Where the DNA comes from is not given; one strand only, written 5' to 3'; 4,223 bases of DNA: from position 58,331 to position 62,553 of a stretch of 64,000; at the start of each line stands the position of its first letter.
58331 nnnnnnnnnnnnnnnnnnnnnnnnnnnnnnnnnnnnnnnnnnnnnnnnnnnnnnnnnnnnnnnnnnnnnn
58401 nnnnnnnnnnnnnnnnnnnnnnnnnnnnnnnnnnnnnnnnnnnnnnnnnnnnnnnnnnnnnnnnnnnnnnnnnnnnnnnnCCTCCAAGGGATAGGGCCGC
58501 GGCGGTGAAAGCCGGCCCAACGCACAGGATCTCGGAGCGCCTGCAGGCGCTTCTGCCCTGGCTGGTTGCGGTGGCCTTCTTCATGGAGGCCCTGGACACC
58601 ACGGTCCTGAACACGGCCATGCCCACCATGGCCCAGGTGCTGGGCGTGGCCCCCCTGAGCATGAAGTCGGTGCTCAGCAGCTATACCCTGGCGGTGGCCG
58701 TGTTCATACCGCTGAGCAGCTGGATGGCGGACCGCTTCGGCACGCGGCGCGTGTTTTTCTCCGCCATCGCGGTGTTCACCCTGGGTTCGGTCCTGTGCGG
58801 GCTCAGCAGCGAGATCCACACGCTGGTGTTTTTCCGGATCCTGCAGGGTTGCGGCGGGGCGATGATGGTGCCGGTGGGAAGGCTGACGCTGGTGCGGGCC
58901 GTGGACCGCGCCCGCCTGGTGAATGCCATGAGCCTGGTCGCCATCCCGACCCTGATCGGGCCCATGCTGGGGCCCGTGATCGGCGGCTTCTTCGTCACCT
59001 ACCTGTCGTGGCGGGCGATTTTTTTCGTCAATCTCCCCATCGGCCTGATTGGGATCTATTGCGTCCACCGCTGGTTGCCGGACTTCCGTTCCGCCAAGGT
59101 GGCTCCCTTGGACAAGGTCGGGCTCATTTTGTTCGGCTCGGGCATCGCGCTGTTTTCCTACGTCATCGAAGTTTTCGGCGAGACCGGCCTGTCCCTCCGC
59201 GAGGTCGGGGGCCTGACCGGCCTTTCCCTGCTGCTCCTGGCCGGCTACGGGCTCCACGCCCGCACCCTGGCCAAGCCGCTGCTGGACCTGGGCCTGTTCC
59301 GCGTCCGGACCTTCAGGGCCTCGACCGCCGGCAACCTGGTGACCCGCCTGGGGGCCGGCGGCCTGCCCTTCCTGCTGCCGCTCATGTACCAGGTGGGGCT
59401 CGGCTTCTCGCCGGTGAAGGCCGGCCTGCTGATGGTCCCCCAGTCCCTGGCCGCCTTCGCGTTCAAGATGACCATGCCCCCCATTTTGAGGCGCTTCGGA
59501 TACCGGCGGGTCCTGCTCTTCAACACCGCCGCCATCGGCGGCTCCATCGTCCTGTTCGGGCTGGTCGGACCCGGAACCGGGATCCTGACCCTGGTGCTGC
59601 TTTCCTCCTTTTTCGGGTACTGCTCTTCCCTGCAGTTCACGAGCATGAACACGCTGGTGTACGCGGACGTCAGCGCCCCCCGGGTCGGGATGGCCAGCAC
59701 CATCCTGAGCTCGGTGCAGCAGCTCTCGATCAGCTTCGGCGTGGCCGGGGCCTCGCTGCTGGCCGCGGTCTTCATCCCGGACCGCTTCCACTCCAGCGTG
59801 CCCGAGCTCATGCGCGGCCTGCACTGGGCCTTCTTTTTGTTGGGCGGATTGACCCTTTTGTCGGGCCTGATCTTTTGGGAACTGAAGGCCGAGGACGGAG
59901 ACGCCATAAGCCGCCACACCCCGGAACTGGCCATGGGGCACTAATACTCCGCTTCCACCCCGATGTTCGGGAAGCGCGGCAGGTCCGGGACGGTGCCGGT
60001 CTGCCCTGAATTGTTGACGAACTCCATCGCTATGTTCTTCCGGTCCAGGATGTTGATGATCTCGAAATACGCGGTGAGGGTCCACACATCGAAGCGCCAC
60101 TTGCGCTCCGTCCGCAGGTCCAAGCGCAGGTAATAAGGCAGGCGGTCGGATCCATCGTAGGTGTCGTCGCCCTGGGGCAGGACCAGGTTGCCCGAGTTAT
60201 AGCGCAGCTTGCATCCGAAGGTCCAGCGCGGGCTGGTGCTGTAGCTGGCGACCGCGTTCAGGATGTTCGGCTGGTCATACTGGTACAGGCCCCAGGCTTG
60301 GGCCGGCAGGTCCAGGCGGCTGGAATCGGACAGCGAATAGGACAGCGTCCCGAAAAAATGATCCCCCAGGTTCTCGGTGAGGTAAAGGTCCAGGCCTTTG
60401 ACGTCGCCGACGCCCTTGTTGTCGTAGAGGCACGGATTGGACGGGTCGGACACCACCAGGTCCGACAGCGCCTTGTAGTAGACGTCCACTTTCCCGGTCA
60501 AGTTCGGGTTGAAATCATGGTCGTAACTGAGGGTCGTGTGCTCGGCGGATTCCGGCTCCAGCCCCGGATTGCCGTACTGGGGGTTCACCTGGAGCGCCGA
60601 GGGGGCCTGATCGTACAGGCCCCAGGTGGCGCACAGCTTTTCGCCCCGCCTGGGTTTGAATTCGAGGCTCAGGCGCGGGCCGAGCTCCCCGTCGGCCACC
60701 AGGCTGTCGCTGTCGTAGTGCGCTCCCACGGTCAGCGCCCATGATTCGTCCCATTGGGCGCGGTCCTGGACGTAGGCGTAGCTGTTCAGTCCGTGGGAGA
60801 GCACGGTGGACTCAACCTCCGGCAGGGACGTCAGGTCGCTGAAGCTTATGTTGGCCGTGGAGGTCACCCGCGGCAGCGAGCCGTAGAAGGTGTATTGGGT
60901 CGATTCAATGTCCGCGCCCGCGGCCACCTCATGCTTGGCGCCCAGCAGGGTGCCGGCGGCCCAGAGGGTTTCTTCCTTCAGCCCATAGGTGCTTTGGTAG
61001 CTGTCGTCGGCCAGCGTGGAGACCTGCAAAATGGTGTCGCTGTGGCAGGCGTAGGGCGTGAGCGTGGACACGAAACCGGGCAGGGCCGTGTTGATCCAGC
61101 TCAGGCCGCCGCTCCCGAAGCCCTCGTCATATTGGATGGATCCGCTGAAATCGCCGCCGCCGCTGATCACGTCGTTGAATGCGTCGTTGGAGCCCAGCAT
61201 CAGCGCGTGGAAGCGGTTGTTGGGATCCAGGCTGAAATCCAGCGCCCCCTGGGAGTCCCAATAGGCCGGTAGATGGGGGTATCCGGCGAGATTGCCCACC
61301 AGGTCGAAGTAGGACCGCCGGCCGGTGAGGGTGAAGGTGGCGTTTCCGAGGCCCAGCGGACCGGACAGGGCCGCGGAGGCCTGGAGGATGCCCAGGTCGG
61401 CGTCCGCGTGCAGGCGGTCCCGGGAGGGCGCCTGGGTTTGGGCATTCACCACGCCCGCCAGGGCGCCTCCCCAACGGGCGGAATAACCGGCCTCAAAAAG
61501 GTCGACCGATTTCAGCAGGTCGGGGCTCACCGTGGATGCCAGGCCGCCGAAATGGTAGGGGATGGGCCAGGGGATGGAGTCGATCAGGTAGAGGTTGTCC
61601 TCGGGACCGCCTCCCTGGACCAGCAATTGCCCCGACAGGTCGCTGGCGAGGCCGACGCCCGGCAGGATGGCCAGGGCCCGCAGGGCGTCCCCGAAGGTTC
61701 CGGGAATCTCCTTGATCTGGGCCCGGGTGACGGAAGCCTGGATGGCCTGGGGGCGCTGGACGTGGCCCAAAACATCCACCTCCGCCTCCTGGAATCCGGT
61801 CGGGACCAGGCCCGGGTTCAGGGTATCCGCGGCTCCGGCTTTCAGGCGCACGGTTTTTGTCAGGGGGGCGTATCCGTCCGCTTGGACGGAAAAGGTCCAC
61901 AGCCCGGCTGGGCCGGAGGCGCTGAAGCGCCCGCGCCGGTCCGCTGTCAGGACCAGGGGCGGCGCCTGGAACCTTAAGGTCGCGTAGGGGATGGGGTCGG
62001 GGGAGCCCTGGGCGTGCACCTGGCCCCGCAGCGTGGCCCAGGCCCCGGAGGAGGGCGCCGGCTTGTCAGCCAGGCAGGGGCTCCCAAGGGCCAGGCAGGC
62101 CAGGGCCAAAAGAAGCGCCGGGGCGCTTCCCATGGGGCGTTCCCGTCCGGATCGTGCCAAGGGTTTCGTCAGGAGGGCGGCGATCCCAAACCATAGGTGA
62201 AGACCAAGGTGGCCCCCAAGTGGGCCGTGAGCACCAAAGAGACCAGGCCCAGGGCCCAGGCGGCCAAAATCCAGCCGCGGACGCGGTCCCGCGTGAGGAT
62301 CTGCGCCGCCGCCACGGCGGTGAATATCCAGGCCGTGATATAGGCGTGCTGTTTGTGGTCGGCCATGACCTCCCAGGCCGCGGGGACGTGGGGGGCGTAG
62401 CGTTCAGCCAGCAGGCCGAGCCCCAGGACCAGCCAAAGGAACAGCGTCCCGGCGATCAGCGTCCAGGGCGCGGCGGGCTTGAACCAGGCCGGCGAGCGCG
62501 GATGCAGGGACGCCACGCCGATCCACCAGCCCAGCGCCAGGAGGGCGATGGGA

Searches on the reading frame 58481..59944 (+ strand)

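Call 45: search_protein_families(library=pfam, proteins=[window:58481-59944:+], max_evalue=0.0001)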
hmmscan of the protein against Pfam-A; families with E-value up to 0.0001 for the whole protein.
window:58481-59944:+ (487 aa): 3 families
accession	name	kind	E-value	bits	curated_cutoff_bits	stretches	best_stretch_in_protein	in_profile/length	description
PF07690.21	MFS_1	-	4.1e-45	154.7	33.4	2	30-238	2-235/347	Major Facilitator Superfamily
PF13347.12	MFS_2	-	4.6e-06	25.9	27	0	27-144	227-346/427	MFS/sugar transport protein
PF05977.19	MFS_3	-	6.5e-05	22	27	1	57-206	43-197/524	Transmembrane secretion effector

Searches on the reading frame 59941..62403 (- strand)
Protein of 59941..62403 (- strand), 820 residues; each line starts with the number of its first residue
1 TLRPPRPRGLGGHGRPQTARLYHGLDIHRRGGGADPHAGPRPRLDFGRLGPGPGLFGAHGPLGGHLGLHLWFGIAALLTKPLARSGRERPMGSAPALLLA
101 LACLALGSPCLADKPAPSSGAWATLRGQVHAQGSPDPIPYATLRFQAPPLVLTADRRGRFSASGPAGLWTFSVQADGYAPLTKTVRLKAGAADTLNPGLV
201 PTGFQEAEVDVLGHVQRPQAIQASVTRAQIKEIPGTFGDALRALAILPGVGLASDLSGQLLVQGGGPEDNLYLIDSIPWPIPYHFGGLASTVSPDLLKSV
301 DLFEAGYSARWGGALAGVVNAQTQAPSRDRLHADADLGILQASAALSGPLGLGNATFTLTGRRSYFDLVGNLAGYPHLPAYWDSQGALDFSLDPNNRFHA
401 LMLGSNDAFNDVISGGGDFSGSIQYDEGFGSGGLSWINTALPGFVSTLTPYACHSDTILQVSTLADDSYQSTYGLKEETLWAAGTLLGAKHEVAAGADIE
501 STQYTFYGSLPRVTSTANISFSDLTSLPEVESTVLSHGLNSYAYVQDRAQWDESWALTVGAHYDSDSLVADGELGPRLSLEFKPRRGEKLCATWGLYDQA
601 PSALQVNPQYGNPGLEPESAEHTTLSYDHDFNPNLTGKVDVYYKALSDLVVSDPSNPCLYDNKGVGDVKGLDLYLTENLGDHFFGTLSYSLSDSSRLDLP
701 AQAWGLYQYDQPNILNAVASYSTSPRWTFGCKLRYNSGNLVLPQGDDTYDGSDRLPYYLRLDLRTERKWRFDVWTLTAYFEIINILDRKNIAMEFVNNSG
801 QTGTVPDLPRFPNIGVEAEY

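Call 45: search_protein_families(library=pfam, proteins=[window:59941-62403:-], max_evalue=0.0001)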
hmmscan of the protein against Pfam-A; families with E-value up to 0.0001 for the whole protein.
window:59941-62403:- (820 aa): 2 families
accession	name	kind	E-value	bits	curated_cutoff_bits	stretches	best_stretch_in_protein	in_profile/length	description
PF13620.12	CarboxypepD_reg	-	2.5e-07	31.4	32.3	1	124-196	1-78/82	Carboxypeptidase regulatory-like domain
PF07715.20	Plug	-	3.3e-06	28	23.9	1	218-318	6-107/107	TonB-dependent Receptor Plug Domain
